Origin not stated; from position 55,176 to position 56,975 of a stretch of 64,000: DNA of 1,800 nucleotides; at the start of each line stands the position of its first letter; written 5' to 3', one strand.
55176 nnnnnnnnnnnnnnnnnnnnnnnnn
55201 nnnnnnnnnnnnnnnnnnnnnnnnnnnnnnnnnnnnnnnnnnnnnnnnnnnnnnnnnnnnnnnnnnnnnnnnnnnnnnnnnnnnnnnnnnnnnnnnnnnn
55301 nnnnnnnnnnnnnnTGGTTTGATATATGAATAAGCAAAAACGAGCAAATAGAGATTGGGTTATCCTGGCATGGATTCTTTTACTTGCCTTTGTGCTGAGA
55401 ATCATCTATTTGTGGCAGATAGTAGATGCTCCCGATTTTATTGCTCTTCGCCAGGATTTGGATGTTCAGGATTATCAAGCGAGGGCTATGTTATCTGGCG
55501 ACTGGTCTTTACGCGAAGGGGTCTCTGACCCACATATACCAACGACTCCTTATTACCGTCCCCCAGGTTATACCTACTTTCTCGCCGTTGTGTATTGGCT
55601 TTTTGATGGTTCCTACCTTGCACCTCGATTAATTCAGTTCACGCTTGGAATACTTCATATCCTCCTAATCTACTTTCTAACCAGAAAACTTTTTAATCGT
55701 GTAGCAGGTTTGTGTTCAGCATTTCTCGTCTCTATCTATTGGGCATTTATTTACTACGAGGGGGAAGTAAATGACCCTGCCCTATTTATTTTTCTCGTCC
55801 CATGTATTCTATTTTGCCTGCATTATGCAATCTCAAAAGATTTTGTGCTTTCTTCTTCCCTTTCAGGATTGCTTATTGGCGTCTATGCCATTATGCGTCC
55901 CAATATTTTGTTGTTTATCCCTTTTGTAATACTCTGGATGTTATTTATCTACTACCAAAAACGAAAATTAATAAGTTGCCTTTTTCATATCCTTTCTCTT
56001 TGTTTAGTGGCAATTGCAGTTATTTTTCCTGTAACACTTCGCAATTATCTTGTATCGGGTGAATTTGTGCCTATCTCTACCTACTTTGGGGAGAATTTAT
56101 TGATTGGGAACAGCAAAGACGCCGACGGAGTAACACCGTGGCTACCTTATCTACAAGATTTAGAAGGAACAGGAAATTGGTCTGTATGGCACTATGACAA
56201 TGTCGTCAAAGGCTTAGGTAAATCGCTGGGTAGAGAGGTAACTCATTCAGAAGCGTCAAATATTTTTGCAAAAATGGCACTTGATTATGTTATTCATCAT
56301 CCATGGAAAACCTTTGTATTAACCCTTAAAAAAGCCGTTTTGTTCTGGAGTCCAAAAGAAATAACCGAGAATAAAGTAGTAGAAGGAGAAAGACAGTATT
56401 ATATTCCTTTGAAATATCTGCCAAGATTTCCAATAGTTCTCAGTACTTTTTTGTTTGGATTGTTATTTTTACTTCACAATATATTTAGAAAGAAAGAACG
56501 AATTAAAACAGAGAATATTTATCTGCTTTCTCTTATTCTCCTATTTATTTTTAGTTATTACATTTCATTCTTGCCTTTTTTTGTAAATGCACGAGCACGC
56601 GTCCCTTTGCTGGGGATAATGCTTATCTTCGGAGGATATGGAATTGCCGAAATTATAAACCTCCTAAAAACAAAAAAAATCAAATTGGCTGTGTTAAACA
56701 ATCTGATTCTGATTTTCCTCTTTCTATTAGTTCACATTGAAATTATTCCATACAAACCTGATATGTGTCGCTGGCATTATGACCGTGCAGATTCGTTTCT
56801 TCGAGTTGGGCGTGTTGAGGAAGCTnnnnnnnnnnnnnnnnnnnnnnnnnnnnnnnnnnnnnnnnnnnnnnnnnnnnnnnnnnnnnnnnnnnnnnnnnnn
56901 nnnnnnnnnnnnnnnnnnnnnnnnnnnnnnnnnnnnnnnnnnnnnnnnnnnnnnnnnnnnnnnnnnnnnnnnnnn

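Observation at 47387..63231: Co-directional cluster of about 16 kb: sigma-54 two-component system coupled to a GT-C/TPR + GT2 + B12-radical-SAM + BNR + esterase module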

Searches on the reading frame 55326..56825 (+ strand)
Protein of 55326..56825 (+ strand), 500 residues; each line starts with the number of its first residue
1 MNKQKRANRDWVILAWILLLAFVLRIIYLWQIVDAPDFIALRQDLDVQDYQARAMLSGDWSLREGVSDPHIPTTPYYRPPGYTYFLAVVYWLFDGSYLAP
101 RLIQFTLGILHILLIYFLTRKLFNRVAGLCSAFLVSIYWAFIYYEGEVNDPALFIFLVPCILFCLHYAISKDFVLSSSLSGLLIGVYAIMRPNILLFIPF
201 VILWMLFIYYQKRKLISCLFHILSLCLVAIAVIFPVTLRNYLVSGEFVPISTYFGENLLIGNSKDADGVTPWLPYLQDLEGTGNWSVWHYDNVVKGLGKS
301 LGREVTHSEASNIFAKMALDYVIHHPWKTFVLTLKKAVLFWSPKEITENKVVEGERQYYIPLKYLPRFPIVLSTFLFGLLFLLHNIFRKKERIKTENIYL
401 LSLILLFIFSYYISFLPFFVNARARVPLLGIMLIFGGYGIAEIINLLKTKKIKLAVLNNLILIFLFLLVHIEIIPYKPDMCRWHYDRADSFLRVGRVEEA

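Call 47: find_homologous_proteins(query=window:55326-56825:+)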
Query window:55326-56825:+ (500 aa): 222 proteins with E <= 0.001 among 8000 candidates; the best 120 are listed.
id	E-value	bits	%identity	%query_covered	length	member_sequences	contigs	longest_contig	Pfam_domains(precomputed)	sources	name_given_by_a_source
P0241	2.8e-230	784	68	98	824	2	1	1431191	PF25063.1,PF13431.13,PF23914.2,PF13414.13,PF13176.13,PF13428.13,PF13374.13,PF14559.13,PF13371.13,PF00515.35,PF12895.14,PF13424.13,PF13432.13,PF13181.13,PF14561.13,PF07719.24,PF13174.13,PF13231.13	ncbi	-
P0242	6.3e-219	746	66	99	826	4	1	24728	PF25063.1,PF13431.13,PF13414.13,PF13176.13,PF13428.13,PF04733.21,PF25064.2,PF13374.13,PF14559.13,PF13371.13,PF00515.35,PF12895.14,PF13424.13,PF21033.5,PF13432.13,PF13181.13,PF14561.13,PF07719.24,PF13231.13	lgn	-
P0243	1.3e-218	745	66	99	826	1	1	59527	PF25063.1,PF13431.13,PF13414.13,PF13176.13,PF13428.13,PF13374.13,PF14559.13,PF13371.13,PF00515.35,PF12895.14,PF13424.13,PF21033.5,PF13432.13,PF13181.13,PF07719.24,PF13174.13,PF13231.13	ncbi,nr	ncbi:MAG: tetratricopeptide repeat protein [Candidatus Hydrogenedentes bacterium]|nr:tetratricopepti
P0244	3.6e-174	598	56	100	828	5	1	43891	PF03704.24,PF13431.13,PF23914.2,PF13414.13,PF13176.13,PF13428.13,PF25064.2,PF13374.13,PF07721.21,PF14559.13,PF24575.2,PF13371.13,PF00515.35,PF13424.13,PF21033.5,PF13432.13,PF13429.13,PF13181.13,PF14561.13,PF07719.24,PF13174.13,PF13231.13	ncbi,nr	ncbi:MAG: tetratricopeptide repeat protein [Candidatus Hydrogenedentes bacterium]|nr:tetratricopepti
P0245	2.0e-172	593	56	99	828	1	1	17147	PF03704.24,PF13414.13,PF13374.13,PF07721.21,PF24575.2,PF00515.35,PF13424.13,PF13429.13,PF14561.13,PF07719.24,PF13174.13,PF13231.13,PF20308.5,PF13431.13,PF23914.2,PF13176.13,PF13428.13,PF25064.2,PF14559.13,PF13371.13,PF17874.8,PF12895.14,PF21033.5,PF13432.13,PF13181.13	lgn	-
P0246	1.1e-163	564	55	96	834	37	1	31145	PF25063.1,PF13431.13,PF23914.2,PF13414.13,PF13176.13,PF13428.13,PF13374.13,PF07721.21,PF14559.13,PF13371.13,PF00515.35,PF13424.13,PF21033.5,PF13432.13,PF13429.13,PF13181.13,PF07719.24,PF13174.13,PF13231.13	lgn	-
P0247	1.9e-161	556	54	97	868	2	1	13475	PF13431.13,PF23914.2,PF13414.13,PF13176.13,PF13428.13,PF25064.2,PF13374.13,PF07721.21,PF14559.13,PF24575.2,PF13371.13,PF17874.8,PF00515.35,PF13424.13,PF21033.5,PF13432.13,PF13429.13,PF13181.13,PF14561.13,PF07719.24,PF13174.13,PF13231.13,PF10373.16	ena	-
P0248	9.2e-161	554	52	98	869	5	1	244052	PF13431.13,PF23914.2,PF13414.13,PF13176.13,PF13428.13,PF14559.13,PF24575.2,PF13371.13,PF00515.35,PF13424.13,PF13432.13,PF13181.13,PF07719.24,PF13174.13,PF13231.13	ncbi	-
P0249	8.6e-158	544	50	99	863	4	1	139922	PF09976.16,PF16068.11,PF13414.13,PF13374.13,PF07721.21,PF24575.2,PF00515.35,PF13424.13,PF13429.13,PF07719.24,PF13174.13,PF13231.13,PF25063.1,PF13431.13,PF23914.2,PF13176.13,PF13428.13,PF14559.13,PF13371.13,PF12895.14,PF21033.5,PF13432.13,PF13181.13,PF10373.16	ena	-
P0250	1.2e-157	544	52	95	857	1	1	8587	PF03704.24,PF13414.13,PF13374.13,PF24575.2,PF00515.35,PF13424.13,PF13429.13,PF14561.13,PF07719.24,PF13174.13,PF13231.13,PF25063.1,PF13431.13,PF23914.2,PF13176.13,PF13428.13,PF25064.2,PF14559.13,PF13371.13,PF22860.3,PF12895.14,PF21033.5,PF13432.13,PF13181.13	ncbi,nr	ncbi:MAG TPA: tetratricopeptide repeat protein, partial [Candidatus Hydrogenedentes bacterium]|nr:te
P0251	1.5e-157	544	50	100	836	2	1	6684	PF25063.1,PF13431.13,PF23914.2,PF13414.13,PF13176.13,PF13428.13,PF14559.13,PF13371.13,PF00515.35,PF13424.13,PF21033.5,PF13432.13,PF13429.13,PF13181.13,PF07719.24,PF13174.13,PF13231.13,PF10373.16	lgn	-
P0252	2.9e-157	543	51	100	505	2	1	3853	PF13231.13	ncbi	-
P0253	2.1e-155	537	52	100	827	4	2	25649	PF25063.1,PF13431.13,PF23914.2,PF13414.13,PF02366.25,PF13176.13,PF13428.13,PF14559.13,PF13371.13,PF00515.35,PF13424.13,PF21033.5,PF13432.13,PF13429.13,PF13181.13,PF07719.24,PF13174.13,PF13231.13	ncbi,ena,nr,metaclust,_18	ncbi:MAG: tetratricopeptide repeat protein [Candidatus Hydrogenedens sp.]|nr:tetratricopeptide repea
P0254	1.6e-151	524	52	97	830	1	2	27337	PF03704.24,PF13431.13,PF23914.2,PF13414.13,PF13176.13,PF13428.13,PF25064.2,PF13374.13,PF07721.21,PF14559.13,PF24575.2,PF13371.13,PF17874.8,PF00515.35,PF12895.14,PF13424.13,PF21033.5,PF13432.13,PF13429.13,PF13181.13,PF07719.24,PF13174.13,PF13231.13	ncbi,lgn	ncbi:MAG: tetratricopeptide repeat protein [Candidatus Hydrogenedentota bacterium]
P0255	1.6e-149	517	51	98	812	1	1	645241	PF13431.13,PF13414.13,PF13176.13,PF13428.13,PF13374.13,PF07721.21,PF14559.13,PF24575.2,PF13371.13,PF17874.8,PF00515.35,PF13424.13,PF13432.13,PF13429.13,PF13181.13,PF07719.24,PF13231.13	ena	-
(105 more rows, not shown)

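Call 80: search_solved_structures(query=A4, max_evalue=10, show_alignments=2)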
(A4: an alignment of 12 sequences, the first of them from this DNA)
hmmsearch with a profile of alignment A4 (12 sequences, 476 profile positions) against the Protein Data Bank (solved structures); distinct sequences matched with E-value up to 10: 0.

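Call 86: find_encoding_contigs(protein=P0243, flank=10000, max_places=1)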
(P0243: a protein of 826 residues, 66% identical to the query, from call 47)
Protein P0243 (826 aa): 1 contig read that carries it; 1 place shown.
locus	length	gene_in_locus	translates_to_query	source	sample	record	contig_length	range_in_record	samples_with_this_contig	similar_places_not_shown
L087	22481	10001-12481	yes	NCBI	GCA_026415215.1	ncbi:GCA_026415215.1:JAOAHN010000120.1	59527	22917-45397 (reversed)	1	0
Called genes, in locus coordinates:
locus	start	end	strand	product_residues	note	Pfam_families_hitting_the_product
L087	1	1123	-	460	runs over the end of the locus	PF01120:Alpha_L_fucos, PF00754:F5_F8_type_C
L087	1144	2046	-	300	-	PF00072:Response_reg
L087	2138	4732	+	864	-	PF25058:ARM_TT21 (faint), PF00515:TPR_1 (faint), PF07719:TPR_2 (faint), PF13174:TPR_6 (faint), PF09976:TPR_21, PF12895:ANAPC3 (weak), PF14559:TPR_19 (weak), PF25062:ARM_TT21_N (weak), +7 more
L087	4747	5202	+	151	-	-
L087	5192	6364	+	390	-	PF08448:PAS_4 (faint), PF00989:PAS, PF13188:PAS_8 (weak), PF13426:PAS_9 (weak), PF00512:HisKA, PF02518:HATPase_c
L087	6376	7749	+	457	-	PF00072:Response_reg, PF00158:Sigma54_activat, PF14532:Sigma54_activ_2, PF07724:AAA_2 (weak), PF07728:AAA_5 (weak), PF25601:AAA_lid_14, PF02954:HTH_8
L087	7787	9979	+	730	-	PF13231:PMT_2, PF13432:TPR_16 (weak), PF23914:TPR_CcmH_CycH (weak), PF21033:RMD1-3 (weak), PF13414:TPR_11, PF13424:TPR_12, PF00515:TPR_1, PF13424:TPR_12, +19 more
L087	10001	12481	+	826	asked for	PF13231:PMT_2, PF25063:ARM_TT21_C (weak), PF13414:TPR_11, PF13371:TPR_9 (weak), PF00515:TPR_1, PF07719:TPR_2 (weak), PF13181:TPR_8 (weak), PF13424:TPR_12 (weak), +9 more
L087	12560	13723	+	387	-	PF00535:Glycos_transf_2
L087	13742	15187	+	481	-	PF02310:B12-binding, PF04055:Radical_SAM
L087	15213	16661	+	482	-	-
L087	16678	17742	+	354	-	PF12715:Abhydrolase_7 (faint), PF01738:DLH (faint), PF00561:Abhydrolase_1 (weak), PF12697:Abhydrolase_6 (faint), PF00326:Peptidase_S9, PF22244:GCE_fung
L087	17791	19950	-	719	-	PF13231:PMT_2 (weak)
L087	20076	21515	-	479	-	PF02310:B12-binding, PF04055:Radical_SAM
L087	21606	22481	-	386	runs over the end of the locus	-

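Call 89: find_related_loci(query=A4, collection=metagenome_contigs, flank=10000)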
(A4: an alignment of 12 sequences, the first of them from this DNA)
Query A4 (478 aa) in metagenome_contigs; peptide patterns used: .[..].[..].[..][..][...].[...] (x = any residue, [..] = any of these).
548 stretches matched a pattern; 442 encode a relative of the query (tblastn E <= 1e-3); the best 80 are kept; 80 distinct loci.
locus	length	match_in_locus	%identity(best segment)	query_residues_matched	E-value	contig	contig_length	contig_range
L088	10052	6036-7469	100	1-478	0e+0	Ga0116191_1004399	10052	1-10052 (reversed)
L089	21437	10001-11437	74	1-478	0e+0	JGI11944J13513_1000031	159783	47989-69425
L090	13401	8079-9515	75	1-478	0e+0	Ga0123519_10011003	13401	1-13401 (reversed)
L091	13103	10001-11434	72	1-478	0e+0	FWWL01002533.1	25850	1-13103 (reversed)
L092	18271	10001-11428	73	1-478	0e+0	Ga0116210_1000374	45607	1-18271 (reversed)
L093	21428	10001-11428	73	1-478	0e+0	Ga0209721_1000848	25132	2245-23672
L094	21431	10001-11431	71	2-478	0e+0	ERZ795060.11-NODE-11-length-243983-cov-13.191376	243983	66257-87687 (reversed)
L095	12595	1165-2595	71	2-478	0e+0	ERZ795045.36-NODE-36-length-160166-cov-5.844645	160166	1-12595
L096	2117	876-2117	74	1-414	0e+0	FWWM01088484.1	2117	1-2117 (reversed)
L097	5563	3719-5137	68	9-478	0e+0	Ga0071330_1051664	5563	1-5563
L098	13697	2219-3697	51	1-478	4e-146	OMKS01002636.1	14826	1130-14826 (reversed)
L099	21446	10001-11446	52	8-478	6e-143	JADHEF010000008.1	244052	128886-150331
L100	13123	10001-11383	54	25-478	1e-142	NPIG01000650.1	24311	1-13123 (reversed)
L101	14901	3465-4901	49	5-478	1e-136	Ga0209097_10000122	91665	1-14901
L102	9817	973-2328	53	25-478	8e-134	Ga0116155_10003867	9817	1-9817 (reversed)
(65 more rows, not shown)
